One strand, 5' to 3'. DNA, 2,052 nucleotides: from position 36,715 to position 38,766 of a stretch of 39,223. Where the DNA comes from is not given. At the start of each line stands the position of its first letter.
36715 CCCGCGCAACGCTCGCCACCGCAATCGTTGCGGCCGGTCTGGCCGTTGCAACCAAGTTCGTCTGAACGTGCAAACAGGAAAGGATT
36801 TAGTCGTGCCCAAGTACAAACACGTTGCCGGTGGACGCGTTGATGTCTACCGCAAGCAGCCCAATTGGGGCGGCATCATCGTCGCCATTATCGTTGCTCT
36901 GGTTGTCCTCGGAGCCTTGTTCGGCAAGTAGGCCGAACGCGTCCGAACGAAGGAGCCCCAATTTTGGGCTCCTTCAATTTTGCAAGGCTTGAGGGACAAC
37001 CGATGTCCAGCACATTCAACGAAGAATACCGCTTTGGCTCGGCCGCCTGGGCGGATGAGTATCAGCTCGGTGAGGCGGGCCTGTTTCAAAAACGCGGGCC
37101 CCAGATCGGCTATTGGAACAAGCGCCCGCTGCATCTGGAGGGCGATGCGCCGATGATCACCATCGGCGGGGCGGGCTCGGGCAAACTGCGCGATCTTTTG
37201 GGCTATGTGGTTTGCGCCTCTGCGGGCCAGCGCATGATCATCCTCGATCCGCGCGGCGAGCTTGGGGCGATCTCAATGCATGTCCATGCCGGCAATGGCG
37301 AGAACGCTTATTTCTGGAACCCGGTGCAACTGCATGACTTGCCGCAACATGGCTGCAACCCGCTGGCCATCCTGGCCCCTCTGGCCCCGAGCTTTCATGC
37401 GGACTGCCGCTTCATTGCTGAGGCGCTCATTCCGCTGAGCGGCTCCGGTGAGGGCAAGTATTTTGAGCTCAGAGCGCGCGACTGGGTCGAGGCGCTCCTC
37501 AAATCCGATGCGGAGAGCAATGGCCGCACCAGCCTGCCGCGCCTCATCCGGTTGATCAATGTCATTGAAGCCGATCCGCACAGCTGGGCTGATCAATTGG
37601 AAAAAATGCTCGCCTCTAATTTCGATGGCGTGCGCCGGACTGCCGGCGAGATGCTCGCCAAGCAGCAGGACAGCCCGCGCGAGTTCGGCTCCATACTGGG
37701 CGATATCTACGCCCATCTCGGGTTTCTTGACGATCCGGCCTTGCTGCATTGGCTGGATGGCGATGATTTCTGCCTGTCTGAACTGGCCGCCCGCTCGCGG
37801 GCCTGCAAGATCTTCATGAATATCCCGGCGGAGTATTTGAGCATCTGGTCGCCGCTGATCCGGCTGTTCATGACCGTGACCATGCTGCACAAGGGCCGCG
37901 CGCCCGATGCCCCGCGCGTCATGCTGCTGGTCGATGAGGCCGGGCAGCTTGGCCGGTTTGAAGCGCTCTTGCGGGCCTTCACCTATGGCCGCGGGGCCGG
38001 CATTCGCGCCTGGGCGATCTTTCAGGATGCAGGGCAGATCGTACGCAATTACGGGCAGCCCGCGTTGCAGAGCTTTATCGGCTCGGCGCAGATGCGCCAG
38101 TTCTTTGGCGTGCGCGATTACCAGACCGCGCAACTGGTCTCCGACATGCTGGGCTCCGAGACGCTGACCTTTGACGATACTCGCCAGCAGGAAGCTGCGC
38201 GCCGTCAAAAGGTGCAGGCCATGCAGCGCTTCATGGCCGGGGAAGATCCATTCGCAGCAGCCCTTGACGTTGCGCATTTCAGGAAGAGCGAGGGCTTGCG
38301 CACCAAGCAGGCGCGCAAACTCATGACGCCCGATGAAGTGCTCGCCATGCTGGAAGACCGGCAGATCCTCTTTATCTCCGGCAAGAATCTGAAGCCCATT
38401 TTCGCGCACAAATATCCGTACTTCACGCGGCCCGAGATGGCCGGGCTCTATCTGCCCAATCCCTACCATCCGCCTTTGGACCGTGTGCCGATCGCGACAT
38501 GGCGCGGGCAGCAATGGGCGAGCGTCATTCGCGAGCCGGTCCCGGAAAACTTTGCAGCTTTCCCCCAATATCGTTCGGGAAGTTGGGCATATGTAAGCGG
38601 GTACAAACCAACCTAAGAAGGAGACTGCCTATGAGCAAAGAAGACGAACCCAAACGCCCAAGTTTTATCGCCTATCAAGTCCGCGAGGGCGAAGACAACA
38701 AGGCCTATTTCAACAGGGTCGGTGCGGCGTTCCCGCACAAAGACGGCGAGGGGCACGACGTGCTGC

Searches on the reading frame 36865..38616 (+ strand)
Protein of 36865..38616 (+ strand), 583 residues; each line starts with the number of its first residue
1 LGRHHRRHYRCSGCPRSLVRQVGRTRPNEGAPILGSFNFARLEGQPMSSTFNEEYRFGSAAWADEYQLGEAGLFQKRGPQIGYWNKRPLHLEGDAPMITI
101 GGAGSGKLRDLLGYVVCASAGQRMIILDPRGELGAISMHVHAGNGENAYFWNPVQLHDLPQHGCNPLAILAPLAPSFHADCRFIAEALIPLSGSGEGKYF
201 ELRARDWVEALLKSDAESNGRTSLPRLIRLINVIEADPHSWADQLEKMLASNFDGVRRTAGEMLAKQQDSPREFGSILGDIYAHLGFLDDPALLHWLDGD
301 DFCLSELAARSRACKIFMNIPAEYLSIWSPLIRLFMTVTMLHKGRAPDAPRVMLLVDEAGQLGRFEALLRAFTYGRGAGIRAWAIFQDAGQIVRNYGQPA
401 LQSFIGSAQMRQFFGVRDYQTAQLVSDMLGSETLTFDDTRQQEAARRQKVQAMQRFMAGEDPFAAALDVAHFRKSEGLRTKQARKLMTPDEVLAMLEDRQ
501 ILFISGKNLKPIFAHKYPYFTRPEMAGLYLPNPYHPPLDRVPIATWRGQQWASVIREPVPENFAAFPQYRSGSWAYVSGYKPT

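Call 6: search_protein_families(library=pfam, proteins=[window:36865-38616:+], max_evalue=0.01)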
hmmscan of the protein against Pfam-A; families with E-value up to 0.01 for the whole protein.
window:36865-38616:+ (583 aa): 3 families
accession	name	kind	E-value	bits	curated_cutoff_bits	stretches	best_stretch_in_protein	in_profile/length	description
PF02534.20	T4SS-DNA_transf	-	6.6e-45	154.2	20.1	2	65-455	16-412/468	Type IV secretory system Conjugative DNA transfer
PF12696.13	TraG-D_C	-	2.7e-22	79.5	22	1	351-495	1-124/126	TraM recognition site of TraD and TraG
PF10412.15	TrwB_AAD_bind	-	3.3e-20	72.8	20.5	1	97-440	18-334/387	Type IV secretion-system coupling protein DNA-binding domain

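Call 45: search_dna_similar(query=window:36865-38616:+, collection=plasmids, mode=protein, max_rows=10)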
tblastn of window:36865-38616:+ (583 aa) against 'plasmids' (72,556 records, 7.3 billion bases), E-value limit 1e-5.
Records with a match: 1952; places in all: 2057; records where one place covers at least 80% of the query: 632.
Best place of each record, by identity: <60% 1952.
By first word of the organism name: Rhizobium 219; Agrobacterium 134; Pseudomonas 117; uncultured 98; Sinorhizobium 90; Sphingobium 70; Bradyrhizobium 69; Lactiplantibacillus 61; Escherichia 60; Neisseria 46; and 214 more.
By predicted mobility (MOB-suite, as given by PLSDB): conjugative 1335; non-mobilizable 379; mobilizable 238.
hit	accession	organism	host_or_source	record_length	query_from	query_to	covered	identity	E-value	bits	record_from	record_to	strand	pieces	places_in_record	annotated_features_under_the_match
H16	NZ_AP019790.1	Methylomagnum ishizawai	-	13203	58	463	70%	38.1%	2e-72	260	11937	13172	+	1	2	none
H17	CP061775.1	Ochrobactrum sp. MT180101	Water,Breeding wastewater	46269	33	529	85%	29.5%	4e-37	155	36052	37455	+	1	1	type IV secretory system conjugative DNA transfer family protein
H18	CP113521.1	Jeongeuplla avenae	plant seeds,Avena sativa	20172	47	529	83%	30.3%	2e-37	155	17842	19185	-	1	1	type IV secretory system conjugative DNA transfer family protein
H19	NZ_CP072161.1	Rhizobium sp. B230/85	Himalayan blackberry,cell culture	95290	30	531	86%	29.2%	3e-32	140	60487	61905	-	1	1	type IV secretory system conjugative DNA transfer family protein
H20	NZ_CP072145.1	Rhizobium sp. L51/94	Blueberry,cell culture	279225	30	531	86%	29.2%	8e-32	139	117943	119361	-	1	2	type IV secretory system conjugative DNA transfer family protein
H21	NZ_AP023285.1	Agrobacterium vitis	Vitis vinifera,grapevine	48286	31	532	86%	29.2%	5e-35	149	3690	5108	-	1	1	type IV secretory system conjugative DNA transfer family protein | hypothetical protein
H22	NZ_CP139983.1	Sphingobium yanoikuyae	-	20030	44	540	85%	29.4%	7e-38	157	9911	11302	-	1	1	type IV secretory system conjugative DNA transfer family protein | nucleotidyltransferase family protein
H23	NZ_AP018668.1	Sphingobium amiense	-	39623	44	531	84%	29.7%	4e-33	143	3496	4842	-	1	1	type IV secretory system conjugative DNA transfer family protein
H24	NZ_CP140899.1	Sinorhizobium medicae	Medicago lupulina,whole organism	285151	58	559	86%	28.8%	6e-35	149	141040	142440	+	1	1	type IV secretory system conjugative DNA transfer family protein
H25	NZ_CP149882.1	Sinorhizobium medicae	Medicago sativa,Cell Culture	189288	58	557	86%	28.9%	4e-34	146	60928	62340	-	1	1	type IV secretory system conjugative DNA transfer family protein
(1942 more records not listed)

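Call 89: find_related_loci(query=window:36865-38616:+, collection=metagenome_contigs, flank=10000)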
Query window:36865-38616:+ (583 aa) in metagenome_contigs; peptide patterns used: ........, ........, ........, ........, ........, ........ (x = any residue, [..] = any of these).
32 stretches matched a pattern; 5 encode a relative of the query (tblastn E <= 1e-3); 5 distinct loci.
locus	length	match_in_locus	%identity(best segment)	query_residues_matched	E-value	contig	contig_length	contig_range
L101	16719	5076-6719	66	37-583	0e+0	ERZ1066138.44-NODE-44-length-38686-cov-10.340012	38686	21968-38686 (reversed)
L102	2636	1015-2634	67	37-574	0e+0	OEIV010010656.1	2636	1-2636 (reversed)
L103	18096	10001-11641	66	37-583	0e+0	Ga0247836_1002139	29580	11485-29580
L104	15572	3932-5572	66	37-583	0e+0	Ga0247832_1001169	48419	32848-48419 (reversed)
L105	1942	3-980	71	258-583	8e-166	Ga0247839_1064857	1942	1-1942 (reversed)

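Call 93: search_protein_families(library=pfam, proteins=[L101:915-2147:+, L101:2220-3170:+, L101:7685-8752:+, L101:11493-12881:-, L101:13656-14552:-, L101:15357-16637:+, L103:821-3973:+, L103:5221-6897:+, L103:6902-7984:+, L103:12597-13874:-], max_evalue=0.001)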
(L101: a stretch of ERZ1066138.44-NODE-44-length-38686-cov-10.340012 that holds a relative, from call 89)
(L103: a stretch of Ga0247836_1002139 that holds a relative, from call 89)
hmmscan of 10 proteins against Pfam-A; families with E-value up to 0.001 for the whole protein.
L101:915-2147:+ (410 aa): 0 families

L101:2220-3170:+ (316 aa): 0 families

L101:7685-8752:+ (355 aa): 0 families

L101:11493-12881:- (462 aa): 1 family
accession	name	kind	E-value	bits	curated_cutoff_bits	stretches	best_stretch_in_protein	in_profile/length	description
PF03432.20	Relaxase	-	4.8e-13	50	24.6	1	21-146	7-132/132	MobA/VirD2-like, nuclease domain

L101:13656-14552:- (298 aa): 2 families
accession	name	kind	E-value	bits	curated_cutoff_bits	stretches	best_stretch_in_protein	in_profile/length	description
PF18818.7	MPTase-PolyVal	-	4e-49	166.3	27.5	1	152-284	1-126/126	Zincin-like metallopeptidase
PF08401.16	ArdcN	-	1.9e-31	109.3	22.6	1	13-128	2-123/123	N-terminal domain of anti-restriction factor ArdC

L101:15357-16637:+ (426 aa): 3 families
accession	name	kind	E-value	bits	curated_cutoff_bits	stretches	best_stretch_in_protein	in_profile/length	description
PF00768.25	Peptidase_S11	-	3.8e-55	187.4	27.6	1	66-287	10-238/239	D-alanyl-D-alanine carboxypeptidase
PF13354.11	Beta-lactamase2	-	1.5e-13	51.1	22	1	86-220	16-149/214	Beta-lactamase enzyme family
PF00144.29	Beta-lactamase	-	7.1e-05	22.6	27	0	90-120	49-79/329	Beta-lactamase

L103:821-3973:+ (1050 aa): 1 family
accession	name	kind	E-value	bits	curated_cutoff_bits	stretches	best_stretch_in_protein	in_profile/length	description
PF12770.12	CHAT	-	9.4e-39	134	24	1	744-1049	3-289/289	CHAT domain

L103:5221-6897:+ (558 aa): 1 family
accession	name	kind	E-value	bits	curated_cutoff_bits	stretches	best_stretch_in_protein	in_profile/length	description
PF13884.11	Peptidase_S74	-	6.1e-15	55.7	22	1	461-512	1-57/58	Chaperone of endosialidase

L103:6902-7984:+ (360 aa): 0 families

L103:12597-13874:- (425 aa): 4 families
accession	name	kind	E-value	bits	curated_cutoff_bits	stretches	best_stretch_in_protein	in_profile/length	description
PF00817.25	IMS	-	4.9e-35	121.1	23.2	1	23-171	2-148/148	impB/mucB/samB family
PF11799.13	IMS_C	-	1.4e-06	29.1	20.7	1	258-361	3-103/109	impB/mucB/samB family C-terminal domain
PF21999.2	IMS_HHH_1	-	4.2e-06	27.6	27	0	196-248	1-53/53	DNA polymerase-iota, thumb domain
PF13438.11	DUF4113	-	0.00064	20.1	24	0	380-401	2-23/51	Domain of unknown function (DUF4113)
